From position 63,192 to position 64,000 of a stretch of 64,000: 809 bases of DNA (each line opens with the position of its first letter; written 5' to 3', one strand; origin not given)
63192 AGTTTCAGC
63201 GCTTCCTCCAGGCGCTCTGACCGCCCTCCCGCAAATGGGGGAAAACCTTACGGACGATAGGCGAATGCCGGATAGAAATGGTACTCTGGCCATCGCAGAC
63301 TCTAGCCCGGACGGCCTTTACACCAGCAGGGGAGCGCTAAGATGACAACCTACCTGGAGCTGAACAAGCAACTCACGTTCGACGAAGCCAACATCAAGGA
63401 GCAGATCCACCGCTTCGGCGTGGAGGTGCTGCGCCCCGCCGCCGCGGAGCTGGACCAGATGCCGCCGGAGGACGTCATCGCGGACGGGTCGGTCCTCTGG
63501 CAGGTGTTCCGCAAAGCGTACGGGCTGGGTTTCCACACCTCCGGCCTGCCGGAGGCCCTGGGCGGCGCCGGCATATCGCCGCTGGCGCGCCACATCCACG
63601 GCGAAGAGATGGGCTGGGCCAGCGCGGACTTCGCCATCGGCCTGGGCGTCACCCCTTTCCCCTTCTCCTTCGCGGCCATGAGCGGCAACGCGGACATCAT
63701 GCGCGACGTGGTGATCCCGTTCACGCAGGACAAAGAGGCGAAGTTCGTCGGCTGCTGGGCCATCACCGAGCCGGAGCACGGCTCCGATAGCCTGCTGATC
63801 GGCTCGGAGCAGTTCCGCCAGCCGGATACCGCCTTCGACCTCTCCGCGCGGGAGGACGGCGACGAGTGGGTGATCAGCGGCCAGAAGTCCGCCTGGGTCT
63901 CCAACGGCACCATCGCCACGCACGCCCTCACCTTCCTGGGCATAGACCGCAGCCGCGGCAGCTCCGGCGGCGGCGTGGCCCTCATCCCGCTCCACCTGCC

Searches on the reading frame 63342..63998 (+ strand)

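Call 8: search_protein_families(library=ncbifam, proteins=[window:63342-63998:+], max_evalue=0.00001)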
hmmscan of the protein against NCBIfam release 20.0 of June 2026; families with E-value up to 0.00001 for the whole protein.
window:63342-63998:+ (219 aa): 3 families
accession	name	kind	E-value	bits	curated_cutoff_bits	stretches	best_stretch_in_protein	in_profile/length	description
NF045552.1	GlutCoADH_Des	equivalog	3.6e-12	46.2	470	1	54-210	41-182/387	glutaryl-CoA dehydrogenase Acd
NF042972.1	AcrlCoAredClosAcrC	equivalog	1.4e-09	37.2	640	1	8-209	2-179/378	acryloyl-CoA reductase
NF043006.1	CyhCrbnylCoADH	equivalog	5.2e-06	25.7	650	1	22-194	15-164/380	cyclohexane-1-carbonyl-CoA dehydrogenase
